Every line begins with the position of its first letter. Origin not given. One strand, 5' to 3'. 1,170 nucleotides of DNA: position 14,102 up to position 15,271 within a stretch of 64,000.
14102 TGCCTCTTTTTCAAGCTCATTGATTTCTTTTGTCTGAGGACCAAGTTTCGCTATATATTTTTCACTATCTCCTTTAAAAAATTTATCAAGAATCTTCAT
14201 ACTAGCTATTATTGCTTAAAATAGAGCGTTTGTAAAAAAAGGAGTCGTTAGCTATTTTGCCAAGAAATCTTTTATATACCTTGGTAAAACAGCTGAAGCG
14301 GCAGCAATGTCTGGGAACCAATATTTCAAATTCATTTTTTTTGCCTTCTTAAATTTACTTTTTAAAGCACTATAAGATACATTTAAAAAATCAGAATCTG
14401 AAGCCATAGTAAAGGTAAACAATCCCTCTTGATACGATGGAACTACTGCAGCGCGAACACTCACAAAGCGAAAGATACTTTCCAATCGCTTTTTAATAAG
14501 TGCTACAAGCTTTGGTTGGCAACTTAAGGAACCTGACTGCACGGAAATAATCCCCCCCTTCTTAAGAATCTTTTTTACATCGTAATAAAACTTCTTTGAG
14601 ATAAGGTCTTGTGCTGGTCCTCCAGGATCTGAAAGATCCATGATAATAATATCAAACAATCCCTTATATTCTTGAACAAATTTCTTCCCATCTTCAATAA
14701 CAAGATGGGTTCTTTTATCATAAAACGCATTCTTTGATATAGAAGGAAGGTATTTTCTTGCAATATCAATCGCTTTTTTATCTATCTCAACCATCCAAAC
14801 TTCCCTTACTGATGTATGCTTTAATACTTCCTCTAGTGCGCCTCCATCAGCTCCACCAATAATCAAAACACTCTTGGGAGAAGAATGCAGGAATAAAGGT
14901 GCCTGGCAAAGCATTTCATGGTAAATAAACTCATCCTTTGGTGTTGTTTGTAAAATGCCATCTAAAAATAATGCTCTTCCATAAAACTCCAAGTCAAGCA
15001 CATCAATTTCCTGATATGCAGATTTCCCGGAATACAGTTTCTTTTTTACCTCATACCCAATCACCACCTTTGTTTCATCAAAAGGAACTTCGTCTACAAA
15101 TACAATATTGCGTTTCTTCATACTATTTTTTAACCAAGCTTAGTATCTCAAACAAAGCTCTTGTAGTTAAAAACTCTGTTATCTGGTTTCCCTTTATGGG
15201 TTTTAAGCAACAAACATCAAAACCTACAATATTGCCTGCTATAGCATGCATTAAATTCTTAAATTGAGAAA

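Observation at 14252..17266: Polyamine operon speH - speE(1) - speB-like ureohydrolase - speE(2): two intact aminopropyltransferases flanking an agmatinase homolog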

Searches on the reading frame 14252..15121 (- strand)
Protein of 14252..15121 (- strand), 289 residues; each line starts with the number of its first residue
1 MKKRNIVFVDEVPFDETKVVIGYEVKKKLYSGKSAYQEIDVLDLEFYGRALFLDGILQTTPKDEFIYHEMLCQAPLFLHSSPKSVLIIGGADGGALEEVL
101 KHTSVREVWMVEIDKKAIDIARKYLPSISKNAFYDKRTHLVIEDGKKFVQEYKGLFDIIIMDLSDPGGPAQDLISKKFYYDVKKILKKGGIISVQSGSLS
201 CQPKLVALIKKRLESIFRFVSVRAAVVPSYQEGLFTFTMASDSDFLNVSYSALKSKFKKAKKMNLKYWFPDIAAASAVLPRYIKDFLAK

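Call 3: search_protein_families(library=pfam, proteins=[window:14252-15121:-], max_evalue=0.01)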
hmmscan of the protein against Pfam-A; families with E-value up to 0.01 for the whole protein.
window:14252-15121:- (289 aa): 3 families
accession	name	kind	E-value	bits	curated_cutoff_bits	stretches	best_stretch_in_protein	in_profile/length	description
PF01564.23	Spermine_synth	-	3.3e-57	193.5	22.9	1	64-243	1-179/186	Spermine/spermidine synthase domain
PF17284.7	Spermine_synt_N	-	1.2e-11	44.8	22.1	1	19-60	11-52/53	Spermidine synthase tetramerisation domain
PF13847.12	Methyltransf_31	-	0.0011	19.1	27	1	104-203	27-119/145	Methyltransferase domain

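Call 4: search_protein_families(library=ncbifam, proteins=[window:14252-15121:-], max_evalue=0.01)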
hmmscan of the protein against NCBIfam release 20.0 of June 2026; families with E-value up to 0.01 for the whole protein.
window:14252-15121:- (289 aa): 9 families
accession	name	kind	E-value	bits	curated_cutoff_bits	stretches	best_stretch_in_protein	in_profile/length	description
NF002010.0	PRK00811.1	equivalog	3.7e-88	295.5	260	1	17-288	14-285/287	polyamine aminopropyltransferase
TIGR00417.1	speE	equivalog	4.1e-81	272.2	249.55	1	19-282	10-271/271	spermidine synthase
NF002956.0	PRK03612.1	equivalog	8.7e-45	153.1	472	1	29-269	244-491/522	polyamine aminopropyltransferase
NF002435.0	PRK01581.1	equivalog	6.6e-35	120.9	537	1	26-244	97-315/374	polyamine aminopropyltransferase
NF003380.0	PRK04457.1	equivalog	5.9e-13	48.4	304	1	76-196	64-180/265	polyamine aminopropyltransferase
NF037959.1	MFS_SpdSyn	subfamily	1.4e-06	27.4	40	1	79-246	273-435/480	fused MFS/spermidine synthase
NF001811.0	PRK00536.1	equivalog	0.0028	17.4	352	1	64-287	55-256/262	spermidine synthase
NF011529.0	PRK14968.1-3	equivalog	0.0037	16.7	162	0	102-209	53-169/198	putative methyltransferase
TIGR00537.1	hemK_rel_arch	hypoth_equivalog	0.0059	16.3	87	0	161-212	105-156/179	HemK2/MTQ2 family protein methyltransferase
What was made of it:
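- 14252..15121 (-): speE-B: B-type polyamine aminopropyltransferase (GGADGG, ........, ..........), the more canonical spermidine-synthase-like paralog. TIGR00417 scores 272 bits, above its 249.55 cutoff (calls 3, 4).
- Checked: speE-B, 15121..14252, 289 aa: PF01564 and PF17284 (calls 3, 4).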

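Call 10: search_solved_structures(query=window:14252-15121:-, max_evalue=1e-10)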
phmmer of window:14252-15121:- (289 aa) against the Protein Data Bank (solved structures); distinct sequences matched with E-value up to 1e-10: 25.
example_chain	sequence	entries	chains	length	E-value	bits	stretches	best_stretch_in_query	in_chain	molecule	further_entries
3o4f_A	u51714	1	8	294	3e-56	193.8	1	24-288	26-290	Spermidine synthase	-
1iy9_A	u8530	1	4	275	4.7e-56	193.2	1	21-287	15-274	Spermidine synthase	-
2b2c_A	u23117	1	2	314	2.9e-55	190.6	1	22-287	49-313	spermidine synthase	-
1inl_A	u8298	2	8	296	1.4e-49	172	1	23-286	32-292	Spermidine synthase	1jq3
6o64_A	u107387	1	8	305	1.5e-49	171.9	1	24-285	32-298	Spermidine synthase 2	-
8iyi_A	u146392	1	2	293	6.3e-49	169.8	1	24-284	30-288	KLLA0B09372p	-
2o05_A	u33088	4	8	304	6.4e-49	169.8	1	22-285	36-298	Spermidine synthase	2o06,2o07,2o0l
3rw9_A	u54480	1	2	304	6.4e-49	169.8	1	22-285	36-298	Spermidine synthase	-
9q41_A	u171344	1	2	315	7.2e-49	169.6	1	22-285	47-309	Spermidine synthase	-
6o65_A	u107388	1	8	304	3.7e-48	167.3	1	24-286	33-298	Spermidine synthase 1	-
1xj5_A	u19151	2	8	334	5.2e-48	166.8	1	24-286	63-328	Spermidine synthase 1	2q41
6o63_A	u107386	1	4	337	5.3e-48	166.8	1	24-286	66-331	Spermidine synthase 1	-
4uoe_A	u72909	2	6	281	1.1e-44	155.9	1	23-283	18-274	SPERMIDINE SYNTHASE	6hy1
2pwp_A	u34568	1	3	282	1.1e-44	155.9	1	23-283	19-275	Spermidine synthase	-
2hte_A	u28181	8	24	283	1.1e-44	155.9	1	23-283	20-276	Spermidine synthase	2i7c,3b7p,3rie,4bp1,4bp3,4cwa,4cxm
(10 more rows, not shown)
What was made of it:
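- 14252..15121 (-): Best PDB matches are E. coli 3O4F and B. subtilis 1IY9 (call 10).
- speE-B passes the spermidine-synthase equivalog cutoff and is closest to E. coli and B. subtilis SpeE (calls 4, 10).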

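Call 36: find_homologous_proteins(query=window:14252-15121:-, max_evalue=1e-20)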
Query window:14252-15121:- (289 aa): 1781 proteins with E <= 1e-20 among 3576 candidates; the best 120 are listed.
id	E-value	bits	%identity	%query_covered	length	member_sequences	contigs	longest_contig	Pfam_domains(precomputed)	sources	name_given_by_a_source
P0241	8.2e-184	627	100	100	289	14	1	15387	PF17284.8,PF01564.24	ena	-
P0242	9.8e-156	535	85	100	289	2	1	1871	PF17284.8,PF01564.24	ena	-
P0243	4.7e-155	533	85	100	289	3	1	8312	PF17284.8,PF01564.24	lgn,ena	-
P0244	4.2e-152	523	84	100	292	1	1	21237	PF17284.8,PF01564.24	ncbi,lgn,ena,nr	ncbi:MAG: polyamine aminopropyltransferase [bacterium]|nr:polyamine aminopropyltransferase [bacteriu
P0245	4.9e-146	503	81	100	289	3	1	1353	PF17284.8,PF01564.24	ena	-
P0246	9.7e-136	469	73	100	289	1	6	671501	PF17284.8,PF01564.24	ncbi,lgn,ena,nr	ncbi:polyamine aminopropyltransferase [Patescibacteria group bacterium]|nr:polyamine aminopropyltran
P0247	3.0e-127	442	69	99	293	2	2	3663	PF17284.8,PF01564.24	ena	-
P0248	4.9e-126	438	68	99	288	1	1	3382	PF17284.8,PF01564.24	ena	-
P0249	1.6e-121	423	66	99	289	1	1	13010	PF17284.8,PF01564.24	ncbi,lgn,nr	ncbi:MAG: polyamine aminopropyltransferase [bacterium]|nr:polyamine aminopropyltransferase [bacteriu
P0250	4.6e-118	411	65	99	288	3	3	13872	PF17284.8,PF01564.24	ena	-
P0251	9.8e-118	410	63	99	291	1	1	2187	PF17284.8,PF01564.24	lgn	-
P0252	4.1e-117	408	64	99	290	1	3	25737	PF17284.8,PF01564.24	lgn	-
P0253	3.4e-112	392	63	99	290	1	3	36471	PF17284.8,PF01564.24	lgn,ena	-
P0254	5.5e-112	391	61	99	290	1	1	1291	PF13847.13,PF17284.8,PF01564.24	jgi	-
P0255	6.5e-112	391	62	96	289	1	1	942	PF17284.8,PF01564.24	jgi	-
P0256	1.4e-111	390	63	98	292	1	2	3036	PF13847.13,PF17284.8,PF01564.24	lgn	-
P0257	2.8e-111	389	64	98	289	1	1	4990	PF17284.8,PF01564.24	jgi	-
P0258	1.6e-108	380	63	99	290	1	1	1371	PF17284.8,PF01564.24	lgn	-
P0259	7.6e-108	378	62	99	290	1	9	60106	PF17284.8,PF01564.24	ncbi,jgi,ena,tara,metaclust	tara:strand:- start:1517 stop:2389 length:873 start_codon:yes stop_codon:yes gene_type:complete|meta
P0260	7.9e-107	375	58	99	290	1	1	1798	PF17284.8,PF01564.24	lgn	-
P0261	1.2e-105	371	60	100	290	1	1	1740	PF17284.8,PF01564.24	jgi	jgi:spermidine synthase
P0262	9.7e-105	368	62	97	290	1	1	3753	PF17284.8,PF01564.24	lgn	-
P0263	2.1e-104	367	58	98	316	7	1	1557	PF17284.8,PF01564.24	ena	-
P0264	3.3e-104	366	60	98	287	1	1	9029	PF17284.8,PF01564.24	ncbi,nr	ncbi:MAG: polyamine aminopropyltransferase [Candidatus Pacebacteria bacterium]|nr:polyamine aminopro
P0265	7.6e-104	365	60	98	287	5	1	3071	PF17284.8,PF01564.24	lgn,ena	-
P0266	1.9e-102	360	58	98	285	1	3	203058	PF17284.8,PF01564.24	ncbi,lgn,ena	-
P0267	3.1e-102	359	59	98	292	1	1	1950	PF17284.8,PF01564.24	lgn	-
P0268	4.9e-102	359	57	98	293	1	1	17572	PF17284.8,PF01564.24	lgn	-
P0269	1.8e-101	357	61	94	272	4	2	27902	PF17284.8,PF01564.24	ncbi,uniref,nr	ncbi:MAG: spermidine synthase [Candidatus Wildermuthbacteria bacterium RIFCSPHIGHO2_02_FULL_49_9]|un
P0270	2.1e-101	357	58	100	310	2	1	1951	PF17284.8,PF01564.24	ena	-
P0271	3.4e-101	356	58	99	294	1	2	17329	PF17284.8,PF01564.24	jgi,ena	-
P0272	3.5e-101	356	59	99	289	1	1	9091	PF17284.8,PF01564.24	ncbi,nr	ncbi:MAG: polyamine aminopropyltransferase [bacterium]|nr:polyamine aminopropyltransferase [bacteriu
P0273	4.1e-101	356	57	98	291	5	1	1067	PF17284.8,PF01564.24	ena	-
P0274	8.9e-101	355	56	99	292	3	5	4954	PF17284.8,PF01564.24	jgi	-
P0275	2.0e-100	354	56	95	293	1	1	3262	PF17284.8,PF01564.24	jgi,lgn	-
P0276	2.1e-100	354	57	98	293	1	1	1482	PF17284.8,PF01564.24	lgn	-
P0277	3.7e-100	353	56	99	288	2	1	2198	PF17284.8,PF01564.24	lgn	-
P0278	3.9e-100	353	56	97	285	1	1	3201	PF17284.8,PF01564.24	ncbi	-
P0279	7.5e-99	348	57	96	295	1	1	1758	PF17284.8,PF01564.24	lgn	-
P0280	9.2e-99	348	57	96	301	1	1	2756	PF17284.8,PF01564.24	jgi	jgi:spermidine synthase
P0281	3.2e-98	346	56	95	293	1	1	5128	PF17284.8,PF01564.24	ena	-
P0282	3.8e-98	346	54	98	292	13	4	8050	PF17284.8,PF01564.24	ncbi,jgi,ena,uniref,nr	ncbi:MAG: spermidine synthase [Candidatus Nealsonbacteria bacterium CG23_combo_of_CG06-09_8_20_14_al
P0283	6.0e-98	345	57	99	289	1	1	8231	PF17284.8,PF01564.24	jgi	-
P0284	2.2e-97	344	56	98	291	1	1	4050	PF17284.8,PF01564.24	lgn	-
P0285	1.0e-96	341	57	99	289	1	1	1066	PF17284.8,PF01564.24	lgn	-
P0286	1.1e-96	341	53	99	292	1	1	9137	PF17284.8,PF01564.24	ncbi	-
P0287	2.6e-96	340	56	96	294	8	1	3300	PF17284.8,PF01564.24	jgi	-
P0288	3.4e-96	340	53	99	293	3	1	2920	PF17284.8,PF01564.24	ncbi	-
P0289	6.9e-96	339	51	100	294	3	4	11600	PF17284.8,PF01564.24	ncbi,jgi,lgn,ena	jgi:spermidine synthase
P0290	1.7e-95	337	56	97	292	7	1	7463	PF17284.8,PF01564.24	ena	-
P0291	2.4e-95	337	55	96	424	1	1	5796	PF02675.22,PF17284.8,PF01564.24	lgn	-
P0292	3.2e-95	336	53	100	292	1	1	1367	PF17284.8,PF01564.24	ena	-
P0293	4.5e-95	336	53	97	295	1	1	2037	PF17284.8,PF01564.24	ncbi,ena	-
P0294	6.1e-95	336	56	97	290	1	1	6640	PF17284.8,PF01564.24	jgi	-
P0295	6.3e-95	336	54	98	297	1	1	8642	PF17284.8,PF01564.24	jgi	jgi:spermidine synthase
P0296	1.1e-94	335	55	99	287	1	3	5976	PF17284.8,PF01564.24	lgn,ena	-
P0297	1.2e-94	335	56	97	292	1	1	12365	PF17284.8,PF01564.24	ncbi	ncbi:MAG: polyamine aminopropyltransferase [Patescibacteria group bacterium]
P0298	1.6e-94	334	54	96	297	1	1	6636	PF17284.8,PF01564.24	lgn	-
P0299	1.7e-94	334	56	96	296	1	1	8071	PF17284.8,PF01564.24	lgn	-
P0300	4.3e-94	333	56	99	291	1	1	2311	PF17284.8,PF01564.24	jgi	-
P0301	5.1e-94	333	55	99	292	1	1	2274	PF17284.8,PF01564.24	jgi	jgi:spermidine synthase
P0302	6.2e-94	332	53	97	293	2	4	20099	PF17284.8,PF01564.24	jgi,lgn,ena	-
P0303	1.1e-93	331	58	97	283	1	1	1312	PF17284.8,PF01564.24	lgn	-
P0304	1.9e-93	331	52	100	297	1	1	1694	PF17284.8,PF01564.24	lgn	-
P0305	2.6e-93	330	57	94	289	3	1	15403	PF17284.8,PF01564.24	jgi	-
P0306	4.7e-93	329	53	98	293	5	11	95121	PF17284.8,PF01564.24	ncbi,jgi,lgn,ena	-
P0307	5.0e-93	329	52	98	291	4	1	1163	PF17284.8,PF01564.24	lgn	-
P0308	5.4e-93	329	54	99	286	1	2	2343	PF17284.8,PF01564.24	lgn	-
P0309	1.5e-92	328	52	97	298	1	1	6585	PF17284.8,PF01564.24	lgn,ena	-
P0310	3.4e-92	327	52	100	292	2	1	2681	PF17284.8,PF01564.24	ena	-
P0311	3.7e-92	326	56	96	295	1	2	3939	PF17284.8,PF01564.24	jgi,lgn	-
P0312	4.2e-92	326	53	100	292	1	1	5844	PF17284.8,PF01564.24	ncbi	-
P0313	1.4e-91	324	52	96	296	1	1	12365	PF17284.8,PF01564.24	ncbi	ncbi:MAG: polyamine aminopropyltransferase [Patescibacteria group bacterium]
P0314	3.8e-91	323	55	96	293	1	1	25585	PF17284.8,PF01564.24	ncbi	ncbi:MAG: polyamine aminopropyltransferase [bacterium]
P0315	4.4e-91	323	57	96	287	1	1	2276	PF17284.8,PF01564.24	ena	-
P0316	4.5e-91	323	53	98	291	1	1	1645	PF17284.8,PF01564.24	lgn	-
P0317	4.5e-91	323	54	99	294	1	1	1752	PF17284.8,PF01564.24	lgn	-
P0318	7.7e-91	322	54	99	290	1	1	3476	PF17284.8,PF01564.24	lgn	-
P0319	1.3e-90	321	53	95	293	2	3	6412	PF17284.8,PF01564.24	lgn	-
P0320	1.3e-90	321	54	96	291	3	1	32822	PF17284.8,PF01564.24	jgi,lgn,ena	-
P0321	1.5e-90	321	47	100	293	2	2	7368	PF17284.8,PF01564.24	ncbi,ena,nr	ncbi:MAG TPA: polyamine aminopropyltransferase [Candidatus Paceibacterota bacterium]|nr:polyamine am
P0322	1.8e-90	321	50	100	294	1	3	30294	PF17284.8,PF01564.24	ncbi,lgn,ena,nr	ncbi:MAG: polyamine aminopropyltransferase [Candidatus Pacebacteria bacterium]|nr:polyamine aminopro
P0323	1.9e-90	321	56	94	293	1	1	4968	PF17284.8,PF01564.24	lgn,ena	-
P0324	1.2e-89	318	50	99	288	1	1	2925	PF17284.8,PF01564.24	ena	-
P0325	1.2e-89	318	52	96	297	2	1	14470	PF17284.8,PF01564.24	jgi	-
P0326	1.3e-89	318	53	99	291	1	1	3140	PF17284.8,PF01564.24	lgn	-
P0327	1.8e-89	318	53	99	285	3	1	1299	PF17284.8,PF01564.24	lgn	-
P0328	3.2e-89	317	55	98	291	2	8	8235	PF17284.8,PF01564.24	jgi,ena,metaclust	metaclust:\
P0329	3.4e-89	317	54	94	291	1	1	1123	PF17284.8,PF01564.24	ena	-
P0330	3.6e-89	317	56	91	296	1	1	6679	PF17284.8,PF01564.24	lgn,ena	-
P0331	7.2e-89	316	51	98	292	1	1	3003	PF17284.8,PF01564.24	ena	-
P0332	7.5e-89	316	51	98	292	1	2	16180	PF17284.8,PF01564.24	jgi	jgi:spermidine synthase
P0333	8.0e-89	315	51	97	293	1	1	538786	PF17284.8,PF01564.24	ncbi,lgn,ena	-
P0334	8.1e-89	315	51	99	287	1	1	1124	PF17284.8,PF01564.24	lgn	-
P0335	9.0e-89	315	53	94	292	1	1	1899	PF17284.8,PF01564.24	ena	-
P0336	1.5e-88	315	51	99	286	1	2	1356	PF17284.8,PF01564.24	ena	-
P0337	3.6e-88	313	48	100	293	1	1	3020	PF17284.8,PF01564.24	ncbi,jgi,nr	ncbi:MAG: polyamine aminopropyltransferase [Candidatus Nealsonbacteria bacterium]|nr:polyamine amino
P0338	4.2e-88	313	52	97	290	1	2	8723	PF17284.8,PF01564.24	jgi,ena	-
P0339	5.4e-88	313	54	95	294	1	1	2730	PF17284.8,PF01564.24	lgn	-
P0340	5.7e-88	313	53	96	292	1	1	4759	PF17284.8,PF01564.24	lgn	-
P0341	1.1e-87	312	51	96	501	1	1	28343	PF02675.22,PF17284.8,PF01564.24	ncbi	ncbi:MAG: polyamine aminopropyltransferase [bacterium]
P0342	1.4e-87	311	52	99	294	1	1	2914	PF17284.8,PF01564.24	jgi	jgi:spermidine synthase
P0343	1.4e-87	311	51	96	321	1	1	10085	PF17284.8,PF01564.24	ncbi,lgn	-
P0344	2.0e-87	311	52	98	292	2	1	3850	PF17284.8,PF01564.24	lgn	-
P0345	3.4e-87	310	53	97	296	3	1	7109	PF17284.8,PF01564.24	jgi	jgi:spermidine synthase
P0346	4.4e-87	310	49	98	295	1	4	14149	PF17284.8,PF01564.24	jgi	jgi:spermidine synthase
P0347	4.9e-87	310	54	96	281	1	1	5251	PF17284.8,PF01564.24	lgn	-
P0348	1.9e-86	308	53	94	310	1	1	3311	PF17284.8,PF01564.24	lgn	-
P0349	3.0e-86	307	52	100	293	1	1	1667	PF17284.8,PF01564.24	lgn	-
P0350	6.0e-86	306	53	99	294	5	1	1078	PF17284.8,PF01564.24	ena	-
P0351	9.3e-86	305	53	94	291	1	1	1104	PF17284.8,PF01564.24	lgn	-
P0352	1.4e-85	305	51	99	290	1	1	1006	PF17284.8,PF01564.24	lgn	-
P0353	2.4e-85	304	53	97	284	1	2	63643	PF17284.8,PF01564.24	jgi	jgi:spermidine synthase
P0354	2.8e-85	304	52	98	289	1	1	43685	PF17284.8,PF01564.24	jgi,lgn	jgi:spermidine synthase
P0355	3.9e-85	303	50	97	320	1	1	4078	PF17284.8,PF01564.24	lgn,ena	-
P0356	4.8e-85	303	51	95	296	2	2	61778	PF17284.8,PF01564.24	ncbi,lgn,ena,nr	ncbi:polyamine aminopropyltransferase [Candidatus Babeliales bacterium]|nr:polyamine aminopropyltran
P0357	5.0e-85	303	53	98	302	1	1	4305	PF17284.8,PF01564.24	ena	-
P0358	5.2e-85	303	51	97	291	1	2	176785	PF17284.8,PF01564.24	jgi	-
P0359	5.3e-85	303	53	94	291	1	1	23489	PF17284.8,PF01564.24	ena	-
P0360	7.5e-85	302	53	98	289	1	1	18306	PF17284.8,PF01564.24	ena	-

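Call 37: find_encoding_contigs(protein=P0246, flank=10000, max_places=1)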
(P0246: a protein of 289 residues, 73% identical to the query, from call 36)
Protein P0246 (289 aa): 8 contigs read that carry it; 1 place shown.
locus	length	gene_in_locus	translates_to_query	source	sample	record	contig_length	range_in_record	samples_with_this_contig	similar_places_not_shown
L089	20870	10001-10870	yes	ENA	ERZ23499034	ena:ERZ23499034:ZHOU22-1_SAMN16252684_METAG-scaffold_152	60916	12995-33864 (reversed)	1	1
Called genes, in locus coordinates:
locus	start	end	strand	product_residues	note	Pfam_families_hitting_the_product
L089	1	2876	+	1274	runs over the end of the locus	-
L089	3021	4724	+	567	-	-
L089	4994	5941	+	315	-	PF01565:FAD_binding_4, PF02873:MurB_C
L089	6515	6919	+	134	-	PF02675:AdoMet_dc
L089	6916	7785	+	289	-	PF17284:Spermine_synt_N, PF01564:Spermine_synth, PF13847:Methyltransf_31 (faint)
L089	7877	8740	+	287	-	PF17284:Spermine_synt_N, PF01564:Spermine_synth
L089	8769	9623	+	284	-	PF00491:Arginase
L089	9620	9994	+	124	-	PF02675:AdoMet_dc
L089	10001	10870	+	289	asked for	PF17284:Spermine_synt_N, PF01564:Spermine_synth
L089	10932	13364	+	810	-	PF07517:SecA_DEAD, PF01043:SecA_PP_bind, PF21090:P-loop_SecA, PF07516:SecA_SW, PF02810:SEC-C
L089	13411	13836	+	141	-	PF00293:NUDIX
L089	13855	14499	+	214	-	PF07758:DUF1614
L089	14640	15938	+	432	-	PF21760:SecD_1st, PF22599:SecDF_P1_head, PF02355:SecD_SecF_C, PF03176:MMPL (faint)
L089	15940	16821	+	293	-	PF07549:Sec_GG, PF02355:SecD_SecF_C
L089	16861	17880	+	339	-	PF04545:Sigma70_r4, PF05066:HARE-HTH (weak)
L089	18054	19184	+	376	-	-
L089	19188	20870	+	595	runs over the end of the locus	PF02534:T4SS-DNA_transf (weak), PF10412:TrwB_AAD_bind, PF12696:TraG-D_C (weak), PF23477:zf_Tbcl_2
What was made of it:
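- L089 has three APTs in one operon, which is easier to explain by serial extension (call 37).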

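Call 38: find_encoding_contigs(protein=P0259, flank=6000, max_places=1)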
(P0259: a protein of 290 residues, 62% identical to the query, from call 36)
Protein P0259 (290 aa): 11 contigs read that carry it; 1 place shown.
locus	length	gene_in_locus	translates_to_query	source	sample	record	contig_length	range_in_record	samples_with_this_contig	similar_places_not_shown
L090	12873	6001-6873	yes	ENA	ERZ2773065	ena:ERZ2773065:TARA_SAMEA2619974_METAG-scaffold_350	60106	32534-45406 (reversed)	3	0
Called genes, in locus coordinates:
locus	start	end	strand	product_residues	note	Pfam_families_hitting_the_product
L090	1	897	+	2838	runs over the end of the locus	-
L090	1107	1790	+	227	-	PF13424:TPR_12 (faint), PF13432:TPR_16 (faint), PF13414:TPR_11 (faint), PF13431:TPR_17 (faint), PF13428:TPR_14 (faint)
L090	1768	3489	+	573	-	-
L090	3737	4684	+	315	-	PF01565:FAD_binding_4, PF02873:MurB_C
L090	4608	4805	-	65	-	-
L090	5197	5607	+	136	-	PF02675:AdoMet_dc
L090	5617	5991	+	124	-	PF02675:AdoMet_dc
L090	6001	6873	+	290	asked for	PF17284:Spermine_synt_N, PF01564:Spermine_synth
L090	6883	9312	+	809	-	PF07517:SecA_DEAD, PF01043:SecA_PP_bind, PF21090:P-loop_SecA, PF07516:SecA_SW, PF02810:SEC-C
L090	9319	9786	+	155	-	PF00293:NUDIX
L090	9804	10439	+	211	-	PF07758:DUF1614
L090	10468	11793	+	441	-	PF21760:SecD_1st, PF22599:SecDF_P1_head, PF03176:MMPL (weak), PF02355:SecD_SecF_C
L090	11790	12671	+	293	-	PF07549:Sec_GG, PF02355:SecD_SecF_C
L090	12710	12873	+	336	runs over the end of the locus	PF04545:Sigma70_r4, PF05066:HARE-HTH (weak)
